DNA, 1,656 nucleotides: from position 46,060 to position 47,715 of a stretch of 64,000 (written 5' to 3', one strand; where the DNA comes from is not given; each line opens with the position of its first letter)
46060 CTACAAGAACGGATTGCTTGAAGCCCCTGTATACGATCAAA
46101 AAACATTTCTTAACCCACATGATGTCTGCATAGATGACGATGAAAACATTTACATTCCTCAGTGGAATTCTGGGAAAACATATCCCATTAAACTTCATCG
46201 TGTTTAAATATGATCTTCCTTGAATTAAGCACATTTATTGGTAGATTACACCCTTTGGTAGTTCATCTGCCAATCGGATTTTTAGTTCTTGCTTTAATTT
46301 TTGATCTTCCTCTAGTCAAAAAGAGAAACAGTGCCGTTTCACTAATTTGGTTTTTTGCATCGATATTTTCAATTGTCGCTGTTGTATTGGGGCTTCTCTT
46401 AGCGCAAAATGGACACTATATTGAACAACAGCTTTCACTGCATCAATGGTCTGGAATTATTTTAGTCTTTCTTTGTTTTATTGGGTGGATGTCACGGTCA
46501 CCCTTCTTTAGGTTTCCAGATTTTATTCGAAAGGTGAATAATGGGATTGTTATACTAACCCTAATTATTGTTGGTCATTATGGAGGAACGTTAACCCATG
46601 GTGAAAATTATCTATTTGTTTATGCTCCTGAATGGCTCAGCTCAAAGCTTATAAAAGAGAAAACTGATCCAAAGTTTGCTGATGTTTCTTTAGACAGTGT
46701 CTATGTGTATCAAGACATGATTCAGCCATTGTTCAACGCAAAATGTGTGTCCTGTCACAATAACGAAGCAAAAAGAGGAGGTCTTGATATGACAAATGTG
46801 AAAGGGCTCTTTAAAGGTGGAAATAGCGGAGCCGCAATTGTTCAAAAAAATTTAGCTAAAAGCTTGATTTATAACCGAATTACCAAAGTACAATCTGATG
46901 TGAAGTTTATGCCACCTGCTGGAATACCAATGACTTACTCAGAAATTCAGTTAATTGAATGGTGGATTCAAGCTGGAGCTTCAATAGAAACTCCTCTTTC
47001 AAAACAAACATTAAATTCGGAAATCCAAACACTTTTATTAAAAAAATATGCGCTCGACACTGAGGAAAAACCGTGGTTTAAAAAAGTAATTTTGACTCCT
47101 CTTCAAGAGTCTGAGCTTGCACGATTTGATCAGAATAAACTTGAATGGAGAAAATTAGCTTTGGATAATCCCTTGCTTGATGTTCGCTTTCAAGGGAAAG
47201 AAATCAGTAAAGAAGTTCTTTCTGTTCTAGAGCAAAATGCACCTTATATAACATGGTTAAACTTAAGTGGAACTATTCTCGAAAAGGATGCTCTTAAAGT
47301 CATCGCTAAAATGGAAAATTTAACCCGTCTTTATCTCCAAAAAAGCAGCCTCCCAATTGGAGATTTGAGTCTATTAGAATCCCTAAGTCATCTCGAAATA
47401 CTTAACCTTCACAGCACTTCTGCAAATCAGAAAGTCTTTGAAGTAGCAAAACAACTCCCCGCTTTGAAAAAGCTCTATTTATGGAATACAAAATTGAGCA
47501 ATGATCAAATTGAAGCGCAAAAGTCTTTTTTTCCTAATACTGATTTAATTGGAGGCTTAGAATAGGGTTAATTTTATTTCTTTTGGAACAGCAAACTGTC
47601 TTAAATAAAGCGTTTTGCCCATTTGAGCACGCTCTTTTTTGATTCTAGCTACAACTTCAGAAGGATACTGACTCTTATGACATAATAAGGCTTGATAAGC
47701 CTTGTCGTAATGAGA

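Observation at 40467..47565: Translationally coupled four-gene operon of uncharacterised envelope proteins (PSCyt/DUF1549-LamG-DUF1553, Tat-DUF1501, Tat beta-propeller, DUF2231-cytochrome c-LRR)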

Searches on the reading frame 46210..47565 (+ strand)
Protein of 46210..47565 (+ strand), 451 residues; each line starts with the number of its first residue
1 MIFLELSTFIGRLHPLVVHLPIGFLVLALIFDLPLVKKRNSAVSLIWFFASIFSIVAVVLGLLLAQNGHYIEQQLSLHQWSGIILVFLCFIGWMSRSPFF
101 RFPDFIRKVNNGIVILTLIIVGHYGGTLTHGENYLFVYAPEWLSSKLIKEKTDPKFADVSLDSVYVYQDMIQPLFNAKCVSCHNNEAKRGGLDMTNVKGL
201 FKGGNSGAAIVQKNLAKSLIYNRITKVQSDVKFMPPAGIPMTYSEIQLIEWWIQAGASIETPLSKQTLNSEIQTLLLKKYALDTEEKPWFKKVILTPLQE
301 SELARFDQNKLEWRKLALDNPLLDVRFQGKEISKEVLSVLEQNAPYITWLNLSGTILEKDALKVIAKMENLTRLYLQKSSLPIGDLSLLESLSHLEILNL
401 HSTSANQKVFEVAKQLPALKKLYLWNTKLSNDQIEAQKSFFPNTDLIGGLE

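Call 3: search_protein_families(library=pfam, proteins=[window:46210-47565:+], max_evalue=0.01)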
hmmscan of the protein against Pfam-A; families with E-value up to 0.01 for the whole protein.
window:46210-47565:+ (451 aa): 6 families
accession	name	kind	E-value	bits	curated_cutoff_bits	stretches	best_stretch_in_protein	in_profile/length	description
PF07635.16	PSCyt1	-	1e-12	48.9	22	1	179-238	1-59/59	Planctomycete cytochrome C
PF09990.14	DUF2231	-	2.3e-08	34.7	26.4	1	13-104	4-102/139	Predicted membrane protein (DUF2231)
PF12799.13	LRR_4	-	0.00072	20.2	27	0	370-402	2-32/44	Leucine Rich repeats (2 copies)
PF03188.21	Cytochrom_B561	-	0.0014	19.3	23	1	14-110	2-104/137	Eukaryotic cytochrome b561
PF13442.11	Cytochrome_CBB3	-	0.0044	17.8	27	0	172-239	7-53/68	Cytochrome C oxidase, cbb3-type, subunit III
PF13855.12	LRR_8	-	0.006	16.8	27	0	346-402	2-58/61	Leucine rich repeat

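Call 8: search_protein_families(library=ncbifam, proteins=[window:46210-47565:+], max_evalue=0.01)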
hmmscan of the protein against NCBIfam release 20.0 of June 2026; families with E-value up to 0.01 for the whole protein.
window:46210-47565:+ (451 aa): 1 family
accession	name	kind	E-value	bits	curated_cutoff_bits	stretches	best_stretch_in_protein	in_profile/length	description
NF041351.1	XopL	equivalog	0.0083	14.9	500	0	363-426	170-232/497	type III secretion system leucine-rich repeat domain-containing effector XopL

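Call 16: find_homologous_proteins(query=window:46210-47565:+, max_evalue=0.00001)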
Query window:46210-47565:+ (451 aa): 447 proteins with E <= 0.00001 among 8000 candidates; the best 120 are listed.
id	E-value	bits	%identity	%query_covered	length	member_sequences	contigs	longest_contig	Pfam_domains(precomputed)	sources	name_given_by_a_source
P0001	3.1e-294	993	99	100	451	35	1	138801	PF07635.17,PF09990.15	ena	-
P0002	1.3e-197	675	64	100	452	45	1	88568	PF07635.17,PF09990.15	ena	-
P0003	1.6e-188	645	62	100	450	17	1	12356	PF07635.17,PF09990.15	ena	-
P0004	7.4e-188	643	62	100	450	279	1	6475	PF07635.17,PF09990.15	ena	-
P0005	1.7e-186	638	61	100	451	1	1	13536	PF07635.17,PF09990.15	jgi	jgi:uncharacterized membrane protein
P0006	1.7e-184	632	61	100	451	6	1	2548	PF07635.17,PF09990.15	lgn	-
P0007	1.2e-183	629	61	100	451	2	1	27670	PF07635.17,PF09990.15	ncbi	-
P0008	4.4e-183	627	62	100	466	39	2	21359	PF07635.17,PF09990.15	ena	-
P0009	1.3e-181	622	60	100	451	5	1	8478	PF07635.17,PF09990.15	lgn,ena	-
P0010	1.0e-180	619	60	100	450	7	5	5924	PF07635.17,PF09990.15,PF13855.13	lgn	-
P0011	1.8e-150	520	51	99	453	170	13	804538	PF07635.17,PF09990.15,PF13855.13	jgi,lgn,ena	-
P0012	1.7e-147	510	51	100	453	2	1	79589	PF07635.17,PF09990.15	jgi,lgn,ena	-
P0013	3.9e-146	505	51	100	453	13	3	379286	PF07635.17,PF09990.15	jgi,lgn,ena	jgi:uncharacterized membrane protein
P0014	4.2e-146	505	52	100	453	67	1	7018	PF07635.17,PF09990.15,PF13855.13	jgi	-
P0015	9.1e-146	504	51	100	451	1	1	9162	PF07635.17,PF09990.15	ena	-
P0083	3.2e-94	334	39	95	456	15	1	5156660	PF07635.17,PF09990.15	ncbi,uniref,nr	ncbi:c-type cytochrome domain-containing protein [Zobellia laminariae]|uniref:c-type cytochrome doma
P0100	4.1e-84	301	35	98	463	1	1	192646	PF13516.13,PF07635.17,PF12799.14,PF09990.15,PF13855.13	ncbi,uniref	ncbi:c-type cytochrome domain-containing protein [Reichenbachiella sp. MALMAid0571]|uniref:c-type cy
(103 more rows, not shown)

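Call 17: find_encoding_contigs(protein=P0083, flank=10000, max_places=2)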
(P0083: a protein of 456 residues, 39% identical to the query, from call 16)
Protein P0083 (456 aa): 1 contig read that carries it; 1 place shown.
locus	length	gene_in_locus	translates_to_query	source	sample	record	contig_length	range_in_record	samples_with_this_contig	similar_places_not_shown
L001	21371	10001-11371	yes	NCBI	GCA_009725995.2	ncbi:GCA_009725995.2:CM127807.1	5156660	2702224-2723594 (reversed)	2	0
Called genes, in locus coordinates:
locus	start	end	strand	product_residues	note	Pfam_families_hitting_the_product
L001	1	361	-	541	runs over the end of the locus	PF00364:Biotin_lipoyl, PF01597:GCV_H (faint), PF25973:BSH_CzcB (faint), PF25984:BSH_YknX (faint), PF25997:BSH_YhbJ (faint), PF00364:Biotin_lipoyl, PF02817:E3_binding, PF00198:2-oxoacid_dh, +1 more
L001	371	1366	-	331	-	PF00676:E1_dh, PF02775:TPP_enzyme_C (weak)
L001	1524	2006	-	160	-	PF08211:dCMP_cyt_deam_2, PF00383:dCMP_cyt_deam_1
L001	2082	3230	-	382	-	PF19572:PorV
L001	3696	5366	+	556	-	PF03781:FGE-sulfatase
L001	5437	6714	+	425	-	PF01225:Mur_ligase (weak), PF08245:Mur_ligase_M, PF02875:Mur_ligase_C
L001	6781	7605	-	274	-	PF05552:MS_channel_1st_1, PF00924:MS_channel_2nd (weak)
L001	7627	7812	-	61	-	-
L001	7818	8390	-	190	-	PF04542:Sigma70_r2, PF08281:Sigma70_r4_2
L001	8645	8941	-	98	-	-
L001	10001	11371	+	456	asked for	PF09990:DUF2231, PF07635:PSCyt1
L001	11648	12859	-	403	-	PF08245:Mur_ligase_M, PF02875:Mur_ligase_C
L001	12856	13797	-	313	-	-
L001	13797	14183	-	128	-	PF02472:ExbD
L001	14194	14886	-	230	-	PF01618:MotA_ExbB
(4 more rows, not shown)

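Call 18: find_encoding_contigs(protein=P0100, flank=10000, max_places=2)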
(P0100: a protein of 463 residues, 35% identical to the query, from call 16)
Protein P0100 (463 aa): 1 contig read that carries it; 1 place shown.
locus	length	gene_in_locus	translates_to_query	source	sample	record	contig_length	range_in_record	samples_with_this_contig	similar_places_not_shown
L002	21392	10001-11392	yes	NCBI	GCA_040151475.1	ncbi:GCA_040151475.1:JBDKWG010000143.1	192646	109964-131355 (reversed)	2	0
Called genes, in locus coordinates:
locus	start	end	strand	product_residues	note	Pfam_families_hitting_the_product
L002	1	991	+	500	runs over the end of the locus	PF00884:Sulfatase, PF01663:Phosphodiest, PF16347:SGSH_C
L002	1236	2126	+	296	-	PF00226:DnaJ, PF01556:DnaJ_C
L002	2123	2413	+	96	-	PF13591:MerR_2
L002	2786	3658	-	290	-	PF00165:HTH_AraC (weak), PF12833:HTH_18, PF00165:HTH_AraC (weak)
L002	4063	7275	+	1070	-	PF07635:PSCyt1, PF07583:PSCyt2, PF13385:Laminin_G_3, PF07587:PSD1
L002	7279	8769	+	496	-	PF07394:DUF1501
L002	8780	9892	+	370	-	PF01436:NHL (faint)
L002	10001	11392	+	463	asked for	PF09990:DUF2231, PF07635:PSCyt1, PF13516:LRR_6 (faint), PF13855:LRR_8 (faint), PF12799:LRR_4 (weak)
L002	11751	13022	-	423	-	PF00202:Aminotran_3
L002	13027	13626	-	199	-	PF13500:AAA_26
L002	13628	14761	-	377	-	PF00155:Aminotran_1_2, PF00266:Aminotran_5 (faint), PF01053:Cys_Met_Meta_PP, PF01212:Beta_elim_lyase (weak)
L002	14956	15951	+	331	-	PF09982:LpxR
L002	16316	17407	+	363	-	PF06580:His_kinase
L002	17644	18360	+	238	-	PF06439:3keto-disac_hyd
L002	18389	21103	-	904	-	PF07995:GSDH, PF00801:PKD, PF18911:PKD_4, PF00034:Cytochrom_C (weak)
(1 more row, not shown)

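Call 19: find_encoding_contigs(protein=P0011, flank=10000, max_places=2)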
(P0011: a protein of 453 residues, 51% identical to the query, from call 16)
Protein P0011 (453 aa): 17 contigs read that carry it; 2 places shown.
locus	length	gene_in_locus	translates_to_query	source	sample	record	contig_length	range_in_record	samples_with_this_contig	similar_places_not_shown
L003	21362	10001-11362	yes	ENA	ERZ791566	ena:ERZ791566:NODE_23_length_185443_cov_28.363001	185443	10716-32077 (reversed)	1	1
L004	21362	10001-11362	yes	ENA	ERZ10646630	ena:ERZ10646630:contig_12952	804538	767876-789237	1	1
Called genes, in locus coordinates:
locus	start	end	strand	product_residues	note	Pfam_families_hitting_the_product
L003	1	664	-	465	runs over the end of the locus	PF02784:Orn_Arg_deC_N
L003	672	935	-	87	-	-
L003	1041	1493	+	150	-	PF08279:HTH_11 (weak), PF13404:HTH_AsnC-type, PF13412:HTH_24, PF01037:AsnC_trans_reg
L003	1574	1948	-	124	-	-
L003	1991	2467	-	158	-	-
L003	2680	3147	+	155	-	-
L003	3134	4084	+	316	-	PF12706:Lactamase_B_2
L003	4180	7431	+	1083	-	PF07635:PSCyt1, PF07583:PSCyt2, PF07953:Toxin_R_bind_N (faint), PF13385:Laminin_G_3, PF07587:PSD1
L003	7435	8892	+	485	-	PF07394:DUF1501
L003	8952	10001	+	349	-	PF01436:NHL (faint)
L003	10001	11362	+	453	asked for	PF09990:DUF2231, PF07635:PSCyt1, PF13855:LRR_8 (weak)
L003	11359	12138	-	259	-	PF02585:PIG-L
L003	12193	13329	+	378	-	PF01408:GFO_IDH_MocA, PF22725:GFO_IDH_MocA_C3, PF02894:GFO_IDH_MocA_C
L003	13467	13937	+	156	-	PF01202:SKI, PF13207:AAA_17 (weak), PF13238:AAA_18, PF13671:AAA_33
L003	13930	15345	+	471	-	PF03446:NAD_binding_2, PF00393:6PGD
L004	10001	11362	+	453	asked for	PF09990:DUF2231, PF07635:PSCyt1, PF13855:LRR_8 (weak)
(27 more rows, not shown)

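Call 21: find_related_loci(query=A1, collection=genome_contigs, flank=10000)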
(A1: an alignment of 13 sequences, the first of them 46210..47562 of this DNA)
Query A1 (451 aa) in genome_contigs; peptide patterns used: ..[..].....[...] (x = any residue, [..] = any of these).
600 stretches matched a pattern (row limit reached: there are more); 585 encode a relative of the query (tblastn E <= 1e-3); the best 80 are kept; 80 distinct loci.
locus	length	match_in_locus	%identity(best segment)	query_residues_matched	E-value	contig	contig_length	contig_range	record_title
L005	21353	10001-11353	64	1-451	0e+0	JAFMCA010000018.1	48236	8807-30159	MAG: Flavobacteriaceae bacterium isolate CPBay_Spr15L08_38 NODE_325_length_48236_cov_7.242212, whole genome shotgun sequ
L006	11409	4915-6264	63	1-451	0e+0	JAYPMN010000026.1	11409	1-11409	MAG: Flavobacteriaceae bacterium isolate 139574_S175_metabat_bins_2.tsv.199 NODE_5203_length_11409_cov_8.479919, whole g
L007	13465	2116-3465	62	1-451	0e+0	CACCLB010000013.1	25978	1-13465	uncultured Bacteroidetes bacterium isolate AG-901-E05 genome assembly, contig: AG-901-E05_NODE_13, whole genome shotgun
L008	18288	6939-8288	63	1-451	0e+0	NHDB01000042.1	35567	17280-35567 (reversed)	MAG: Flavobacteriaceae bacterium TMED48 10212, whole genome shotgun sequence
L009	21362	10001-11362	50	1-451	1e-149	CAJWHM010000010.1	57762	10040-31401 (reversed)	MAG TPA_asm: uncultured Bacteroidetes bacterium isolate ERR599065_bin.54_MetaBAT_v2.12.1_MAG genome assembly, contig: NO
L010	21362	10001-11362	50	1-451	3e-142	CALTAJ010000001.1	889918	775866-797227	MAG: uncultured Flavobacteriaceae bacterium isolate PACB-20200310-m14 genome assembly, contig: contig_16326, whole genom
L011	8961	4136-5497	46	1-451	8e-142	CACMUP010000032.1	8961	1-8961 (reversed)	MAG: uncultured Bacteroidetes bacterium isolate AG-892-D16 genome assembly, contig: AG-892-D16_NODE_32, whole genome sho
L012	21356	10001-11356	47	1-451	9e-139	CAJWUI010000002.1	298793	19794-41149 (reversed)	MAG TPA_asm: uncultured Bacteroidetes bacterium isolate ERR599163_bin.87_MetaBAT_v2.12.1_MAG genome assembly, contig: NO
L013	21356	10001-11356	46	1-451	3e-138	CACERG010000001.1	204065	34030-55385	uncultured Bacteroidetes bacterium isolate AG-404-F06 genome assembly, contig: AG-404-F06_NODE_1, whole genome shotgun s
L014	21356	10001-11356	46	1-451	9e-138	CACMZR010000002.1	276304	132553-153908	MAG: uncultured Bacteroidetes bacterium isolate AG-920-B11 genome assembly, contig: AG-920-B11_NODE_2, whole genome shot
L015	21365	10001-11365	40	1-450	1e-110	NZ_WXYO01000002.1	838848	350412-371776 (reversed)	Poritiphilus flavus strain R33 Scaffold2_1, whole genome shotgun sequence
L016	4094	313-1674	39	1-449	1e-106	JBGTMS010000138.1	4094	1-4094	MAG: Zeaxanthinibacter sp. isolate JTS-RE37 k141_9216300, whole genome shotgun sequence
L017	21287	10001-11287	39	4-429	4e-105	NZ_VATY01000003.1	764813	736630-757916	Maribacter algarum strain RZ26 Scaffold3, whole genome shotgun sequence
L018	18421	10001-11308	37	4-436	2e-103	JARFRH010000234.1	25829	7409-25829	MAG: Maribacter sp. isolate MAG_Ve_Sed_45 k141_3154141, whole genome shotgun sequence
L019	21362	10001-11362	38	1-449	2e-103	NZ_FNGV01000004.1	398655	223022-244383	Kriegella aquimaris strain DSM 19886, whole genome shotgun sequence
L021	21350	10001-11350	39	1-437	6e-102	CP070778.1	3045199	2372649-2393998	MAG: Flavobacteriaceae bacterium isolate bin181 chromosome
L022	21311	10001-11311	41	1-432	5e-102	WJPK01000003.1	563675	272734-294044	Flavobacteriaceae bacterium EG-1 EG-1_3, whole genome shotgun sequence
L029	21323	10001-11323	38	1-436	1e-99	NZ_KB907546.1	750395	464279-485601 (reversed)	Eudoraea adriatica DSM 19308 G504DRAFT_scaffold00001.1, whole genome shotgun sequence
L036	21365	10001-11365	37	1-449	4e-98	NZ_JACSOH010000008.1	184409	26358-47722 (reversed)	Cytophaga sp. FL35 Ga0137942_1008, whole genome shotgun sequence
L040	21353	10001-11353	36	2-449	3e-97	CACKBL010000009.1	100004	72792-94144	MAG: uncultured Bacteroidetes bacterium isolate AG-453-G16 genome assembly, contig: AG-453-G16_NODE_9, whole genome shot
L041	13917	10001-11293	36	5-432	9e-97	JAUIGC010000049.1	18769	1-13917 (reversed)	MAG: Bacteroidia bacterium isolate Co_bin.134 NODE_16530_length_18769_cov_4.831295, whole genome shotgun sequence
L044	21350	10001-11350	35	1-447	2e-95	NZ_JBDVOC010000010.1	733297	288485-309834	MAG: Eudoraea sp. isolate AQ.07.F.C5_194_4 AQ_07_F_C5_194_4_000000000010, whole genome shotgun sequence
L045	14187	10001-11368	38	1-450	2e-95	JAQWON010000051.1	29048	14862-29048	MAG: Flavobacteriaceae bacterium isolate cluster2_bin.204 k141_4497049, whole genome shotgun sequence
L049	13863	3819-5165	35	4-449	3e-94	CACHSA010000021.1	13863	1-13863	uncultured Bacteroidetes bacterium isolate AG-912-C06 genome assembly, contig: AG-912-C06_NODE_21, whole genome shotgun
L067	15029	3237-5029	34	2-447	2e-80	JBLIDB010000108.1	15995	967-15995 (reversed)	MAG: Saprospiraceae bacterium isolate 3300053698_175 Ga0535657_0005729, whole genome shotgun sequence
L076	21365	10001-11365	34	4-449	3e-78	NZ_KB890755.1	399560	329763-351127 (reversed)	Echinicola pacifica DSM 19836 B050DRAFT_scaffold_4.5, whole genome shotgun sequence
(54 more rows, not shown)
